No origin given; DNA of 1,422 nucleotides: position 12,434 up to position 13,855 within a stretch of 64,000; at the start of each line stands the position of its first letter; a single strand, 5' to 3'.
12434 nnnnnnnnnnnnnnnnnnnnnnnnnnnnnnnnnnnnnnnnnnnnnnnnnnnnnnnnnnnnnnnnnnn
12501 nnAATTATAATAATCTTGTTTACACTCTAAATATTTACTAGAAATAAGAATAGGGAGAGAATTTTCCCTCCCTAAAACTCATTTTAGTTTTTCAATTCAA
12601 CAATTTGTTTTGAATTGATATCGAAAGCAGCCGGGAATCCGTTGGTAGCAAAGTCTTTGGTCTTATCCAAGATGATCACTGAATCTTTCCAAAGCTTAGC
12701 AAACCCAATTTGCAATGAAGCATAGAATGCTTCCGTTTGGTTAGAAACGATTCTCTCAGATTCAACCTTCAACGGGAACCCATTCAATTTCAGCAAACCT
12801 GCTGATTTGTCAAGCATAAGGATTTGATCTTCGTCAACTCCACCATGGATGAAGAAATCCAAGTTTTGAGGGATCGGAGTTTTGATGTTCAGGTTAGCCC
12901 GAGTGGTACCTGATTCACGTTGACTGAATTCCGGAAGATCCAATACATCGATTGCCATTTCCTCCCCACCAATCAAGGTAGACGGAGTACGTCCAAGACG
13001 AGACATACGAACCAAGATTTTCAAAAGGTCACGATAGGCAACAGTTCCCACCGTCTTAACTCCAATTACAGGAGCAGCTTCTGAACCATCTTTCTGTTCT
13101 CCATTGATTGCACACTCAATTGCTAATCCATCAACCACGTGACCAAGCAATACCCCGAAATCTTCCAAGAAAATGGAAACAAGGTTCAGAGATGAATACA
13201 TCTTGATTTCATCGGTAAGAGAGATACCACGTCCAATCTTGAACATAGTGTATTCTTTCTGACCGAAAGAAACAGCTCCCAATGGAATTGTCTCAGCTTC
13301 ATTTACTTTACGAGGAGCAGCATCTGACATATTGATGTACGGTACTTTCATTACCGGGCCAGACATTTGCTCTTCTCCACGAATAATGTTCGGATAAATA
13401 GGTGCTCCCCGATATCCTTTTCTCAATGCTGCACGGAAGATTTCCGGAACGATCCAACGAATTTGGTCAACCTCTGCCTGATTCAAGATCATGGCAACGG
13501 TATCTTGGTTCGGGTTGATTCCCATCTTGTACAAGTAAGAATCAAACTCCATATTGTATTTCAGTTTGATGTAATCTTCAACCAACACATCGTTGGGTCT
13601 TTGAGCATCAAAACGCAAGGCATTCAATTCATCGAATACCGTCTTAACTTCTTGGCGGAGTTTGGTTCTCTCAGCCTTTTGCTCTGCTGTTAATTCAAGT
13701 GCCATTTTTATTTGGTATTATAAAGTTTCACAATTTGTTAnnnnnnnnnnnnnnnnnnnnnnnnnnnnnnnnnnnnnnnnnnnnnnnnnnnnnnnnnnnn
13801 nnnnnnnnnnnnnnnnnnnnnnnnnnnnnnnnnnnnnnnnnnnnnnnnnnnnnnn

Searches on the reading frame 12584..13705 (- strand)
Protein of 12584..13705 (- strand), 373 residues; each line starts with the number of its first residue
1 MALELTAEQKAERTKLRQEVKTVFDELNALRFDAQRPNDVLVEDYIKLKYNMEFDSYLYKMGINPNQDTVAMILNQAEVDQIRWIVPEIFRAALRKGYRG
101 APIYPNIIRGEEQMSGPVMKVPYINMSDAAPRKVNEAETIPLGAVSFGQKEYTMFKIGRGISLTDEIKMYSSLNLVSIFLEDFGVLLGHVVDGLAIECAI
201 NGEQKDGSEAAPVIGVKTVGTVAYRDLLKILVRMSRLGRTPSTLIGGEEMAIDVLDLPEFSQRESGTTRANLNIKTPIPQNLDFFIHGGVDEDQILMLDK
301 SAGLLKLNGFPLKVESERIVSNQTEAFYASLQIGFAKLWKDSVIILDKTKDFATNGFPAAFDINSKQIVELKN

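Call 10: search_protein_families(library=phrogs, proteins=[window:12584-13705:-], max_evalue=0.001)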
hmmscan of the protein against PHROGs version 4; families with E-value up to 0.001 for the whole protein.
window:12584-13705:- (373 aa): 3 families
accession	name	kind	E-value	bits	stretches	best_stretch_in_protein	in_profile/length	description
phrog_3922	-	head and packaging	8.5e-31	108.5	1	53-349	52-360/362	major head protein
phrog_10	-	head and packaging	0.00026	21.1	0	5-180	292-463/752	major head protein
phrog_544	-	head and packaging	0.00099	19.6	0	115-171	45-100/282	major head protein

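Call 11: search_dna_similar(query=window:12584-13705:-, collection=phages, mode=protein, max_rows=25)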
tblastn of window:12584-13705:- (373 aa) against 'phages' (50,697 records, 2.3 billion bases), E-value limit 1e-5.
Records with a match: 6; places in all: 6; records where one place covers at least 80% of the query: 3.
Best place of each record, by identity: <60% 6.
By first word of the organism name: Bacteriophage 4; Phage 1; Bacillus 1.
By host as written in the record: - 4; bacteria 1; Bacillus cereus 1.
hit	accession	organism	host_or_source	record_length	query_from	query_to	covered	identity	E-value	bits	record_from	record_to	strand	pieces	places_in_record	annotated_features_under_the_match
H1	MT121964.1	Phage DP SC_6_H4_2017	bacteria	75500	7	365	96%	47.0%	3e-108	353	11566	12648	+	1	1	none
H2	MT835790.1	Bacteriophage sp.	human fecal samples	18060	7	365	96%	47.0%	4e-107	350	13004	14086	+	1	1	record has no annotation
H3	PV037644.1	Bacillus phage vB_BcM_CUBc25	Bacillus cereus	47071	44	346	81%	24.4%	6e-9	64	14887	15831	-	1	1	major capsid protein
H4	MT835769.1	Bacteriophage sp.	human fecal samples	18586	85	346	70%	23.2%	9e-7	57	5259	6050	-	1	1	record has no annotation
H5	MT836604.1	Bacteriophage sp.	human fecal samples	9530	85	346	70%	23.0%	2e-6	56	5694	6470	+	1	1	record has no annotation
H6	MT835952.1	Bacteriophage sp.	human fecal samples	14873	85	346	70%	22.2%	7e-7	57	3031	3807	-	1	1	record has no annotation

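Call 28: find_encoding_contigs(protein=window:12584-13705:-, flank=2000, max_places=6)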
Protein window:12584-13705:- (373 aa): 24 contigs read that carry it; 6 places shown.
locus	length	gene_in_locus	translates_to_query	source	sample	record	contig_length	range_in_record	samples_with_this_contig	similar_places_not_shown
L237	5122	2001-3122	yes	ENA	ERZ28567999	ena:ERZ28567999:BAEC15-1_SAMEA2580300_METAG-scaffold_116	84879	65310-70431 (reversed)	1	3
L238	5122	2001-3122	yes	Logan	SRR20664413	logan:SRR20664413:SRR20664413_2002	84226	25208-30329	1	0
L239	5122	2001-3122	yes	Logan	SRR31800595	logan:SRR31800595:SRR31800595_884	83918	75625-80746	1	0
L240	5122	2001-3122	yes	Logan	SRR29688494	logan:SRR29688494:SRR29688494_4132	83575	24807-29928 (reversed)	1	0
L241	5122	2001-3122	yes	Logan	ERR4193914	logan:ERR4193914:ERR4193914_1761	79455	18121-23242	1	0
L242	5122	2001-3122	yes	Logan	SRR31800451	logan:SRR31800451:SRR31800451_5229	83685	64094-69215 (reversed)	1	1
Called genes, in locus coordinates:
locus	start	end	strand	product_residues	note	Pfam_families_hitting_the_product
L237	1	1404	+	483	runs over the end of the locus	-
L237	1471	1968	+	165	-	-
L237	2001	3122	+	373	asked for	-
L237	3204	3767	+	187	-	-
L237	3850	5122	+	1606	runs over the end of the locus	-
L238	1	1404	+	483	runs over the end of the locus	-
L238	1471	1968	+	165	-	-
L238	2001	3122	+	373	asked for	-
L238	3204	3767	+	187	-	-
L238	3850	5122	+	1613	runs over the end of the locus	-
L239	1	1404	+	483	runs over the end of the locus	-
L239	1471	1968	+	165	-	-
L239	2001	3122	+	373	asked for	-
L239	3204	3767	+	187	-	-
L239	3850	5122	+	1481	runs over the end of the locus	?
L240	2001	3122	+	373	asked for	-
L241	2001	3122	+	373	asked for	-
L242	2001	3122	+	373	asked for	-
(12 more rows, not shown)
